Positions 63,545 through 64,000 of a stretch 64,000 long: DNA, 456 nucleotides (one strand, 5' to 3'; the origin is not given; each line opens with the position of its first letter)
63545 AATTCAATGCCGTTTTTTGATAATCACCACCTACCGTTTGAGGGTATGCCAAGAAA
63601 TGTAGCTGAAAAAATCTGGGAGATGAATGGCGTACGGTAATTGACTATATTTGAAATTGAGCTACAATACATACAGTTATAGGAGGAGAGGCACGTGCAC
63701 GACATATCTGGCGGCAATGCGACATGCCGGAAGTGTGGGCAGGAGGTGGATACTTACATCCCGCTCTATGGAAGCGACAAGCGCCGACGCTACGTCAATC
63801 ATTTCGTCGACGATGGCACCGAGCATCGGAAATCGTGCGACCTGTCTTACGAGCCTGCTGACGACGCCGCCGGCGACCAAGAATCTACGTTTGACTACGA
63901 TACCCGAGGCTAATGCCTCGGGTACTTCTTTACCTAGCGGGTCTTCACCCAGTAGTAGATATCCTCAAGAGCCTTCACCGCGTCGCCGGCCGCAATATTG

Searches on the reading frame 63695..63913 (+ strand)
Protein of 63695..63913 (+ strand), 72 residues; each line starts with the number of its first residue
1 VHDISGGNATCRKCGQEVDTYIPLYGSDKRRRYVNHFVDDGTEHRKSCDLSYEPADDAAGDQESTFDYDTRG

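Call 4: search_protein_families(library=pfam, proteins=[window:63695-63913:+], max_evalue=1)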
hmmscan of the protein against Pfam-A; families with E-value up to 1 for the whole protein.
window:63695-63913:+ (72 aa): 2 families
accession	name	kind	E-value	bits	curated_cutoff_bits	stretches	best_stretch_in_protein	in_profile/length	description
PF14353.12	CpXC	-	0.017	15.6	25.4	1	8-56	37-77/121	CpXC protein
PF06666.16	DUF1173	-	0.15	11.2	25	1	11-61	31-77/386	Protein of unknown function (DUF1173)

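Call 5: search_protein_families(library=ncbifam, proteins=[window:63695-63913:+], max_evalue=1)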
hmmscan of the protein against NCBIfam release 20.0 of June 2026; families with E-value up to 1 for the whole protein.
window:63695-63913:+ (72 aa): 0 families

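Call 33: find_homologous_proteins(query=A3, max_evalue=10)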
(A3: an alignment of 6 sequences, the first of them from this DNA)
Query A3 (6 sequences) (72 aa, profile of the alignment): 5 proteins with E <= 10 among 124 candidates.
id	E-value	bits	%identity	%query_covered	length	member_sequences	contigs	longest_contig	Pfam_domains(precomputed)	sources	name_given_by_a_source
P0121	3.9e-18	83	35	43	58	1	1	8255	-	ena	-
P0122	1.6e-17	81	-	-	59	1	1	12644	-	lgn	-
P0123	9.4e-17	79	83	8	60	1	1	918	-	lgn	-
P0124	6.1e-16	76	100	100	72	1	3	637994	-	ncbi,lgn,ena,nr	ncbi:MAG: hypothetical protein KBC38_00025 [Candidatus Pacebacteria bacterium]|nr:hypothetical prote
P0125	4.1e-14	70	-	-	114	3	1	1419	-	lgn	-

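Call 37: find_encoding_contigs(protein=P0125, flank=3000, max_places=5)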
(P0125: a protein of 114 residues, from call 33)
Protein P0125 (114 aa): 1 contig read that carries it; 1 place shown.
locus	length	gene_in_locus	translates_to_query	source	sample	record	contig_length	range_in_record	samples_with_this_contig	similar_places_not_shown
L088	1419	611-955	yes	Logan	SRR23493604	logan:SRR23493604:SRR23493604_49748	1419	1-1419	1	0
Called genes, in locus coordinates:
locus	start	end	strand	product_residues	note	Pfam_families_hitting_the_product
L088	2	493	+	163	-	?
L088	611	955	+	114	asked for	-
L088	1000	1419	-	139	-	?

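Call 46: search_protein_representatives(alignment_id=A4)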
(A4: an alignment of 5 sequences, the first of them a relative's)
Query: 5 sequences, 75 profile positions. Proteins with E-value up to 0.001 (for the whole library): 8; up to 1e-10: 5; up to 1e-30: 0. The best 8 are listed.
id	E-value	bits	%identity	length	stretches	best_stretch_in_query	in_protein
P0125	2.6e-21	91.7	-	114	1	1-74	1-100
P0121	1.4e-19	86.1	-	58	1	1-58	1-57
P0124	2.4e-19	85.4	-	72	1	11-75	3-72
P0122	7.6e-19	83.7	-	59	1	1-58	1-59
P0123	9.2e-19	83.5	-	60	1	1-58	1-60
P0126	4.5e-06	42.8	-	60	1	1-58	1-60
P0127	5.9e-04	36.0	-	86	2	13-59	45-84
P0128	7.4e-04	35.7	-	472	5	15-34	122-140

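Call 49: find_encoding_contigs(protein=P0127, flank=5000, max_places=4)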
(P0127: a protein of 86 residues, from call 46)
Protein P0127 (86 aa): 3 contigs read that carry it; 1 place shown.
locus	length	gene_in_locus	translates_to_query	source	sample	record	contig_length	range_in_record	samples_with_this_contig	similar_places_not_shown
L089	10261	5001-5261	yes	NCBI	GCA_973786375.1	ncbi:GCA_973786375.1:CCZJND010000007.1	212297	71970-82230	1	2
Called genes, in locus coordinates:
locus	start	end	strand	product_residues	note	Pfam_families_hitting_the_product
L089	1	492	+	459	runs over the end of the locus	PF01555:N6_N4_Mtase, PF01170:UPF0020 (weak)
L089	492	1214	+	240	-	PF27324:MjaV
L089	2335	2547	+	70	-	-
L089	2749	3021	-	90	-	-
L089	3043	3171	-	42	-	-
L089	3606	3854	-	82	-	-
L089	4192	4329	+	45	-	-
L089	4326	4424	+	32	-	-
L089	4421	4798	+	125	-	-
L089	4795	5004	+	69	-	-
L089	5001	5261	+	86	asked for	PF03119:DNA_ligase_ZBD (faint)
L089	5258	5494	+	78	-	PF04434:SWIM (weak)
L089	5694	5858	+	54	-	-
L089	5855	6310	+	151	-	-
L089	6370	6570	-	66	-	-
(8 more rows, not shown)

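Call 50: find_encoding_contigs(protein=P0126, flank=5000, max_places=4)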
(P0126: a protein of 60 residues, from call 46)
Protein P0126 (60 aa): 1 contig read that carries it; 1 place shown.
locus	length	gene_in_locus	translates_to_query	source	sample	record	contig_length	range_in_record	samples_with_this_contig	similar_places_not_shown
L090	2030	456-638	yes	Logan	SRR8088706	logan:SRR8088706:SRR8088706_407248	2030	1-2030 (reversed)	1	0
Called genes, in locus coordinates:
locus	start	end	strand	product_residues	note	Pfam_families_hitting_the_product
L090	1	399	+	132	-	?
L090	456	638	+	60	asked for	-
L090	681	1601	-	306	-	PF00890:FAD_binding_2 (faint), PF01134:GIDA (faint), PF01266:DAO (faint), PF03486:HI0933_like (faint), PF07992:Pyr_redox_2, PF12831:FAD_oxidored (faint), PF13738:Pyr_redox_3, PF00070:Pyr_redox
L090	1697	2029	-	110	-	?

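Call 52: search_protein_families(library=phrogs, proteins=[window:63695-63913:+], max_evalue=0.1)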
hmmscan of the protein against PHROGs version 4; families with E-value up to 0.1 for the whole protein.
window:63695-63913:+ (72 aa): 0 families

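Call 53: search_protein_families(library=padloc, proteins=[window:63695-63913:+], max_evalue=0.1)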
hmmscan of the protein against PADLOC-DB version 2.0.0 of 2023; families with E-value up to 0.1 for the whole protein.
window:63695-63913:+ (72 aa): 0 families

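Call 59: predict_structure(alignment_id=A5)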
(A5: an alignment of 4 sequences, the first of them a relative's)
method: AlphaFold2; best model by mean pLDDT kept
length: 72 residues; sequences in the alignment: 4
mean_pLDDT: 52.7   pTM: 0.28
mean pLDDT of the five models: 52.7, 50.3, 46.5, 44.7, 42.9
residues with pLDDT >= 90: 0; 70-90: 0; 50-70: 49; < 50: 23
segments of 3 or more residues with pLDDT < 50: 1-7, 53-64
pLDDT, mean of each block of 10 residues (from residue 1): 45 58 53 58 59 45 50 52
secondary structure, 60 per line:
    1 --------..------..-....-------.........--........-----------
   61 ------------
elements in order: E20-23 E31-39 E42-49
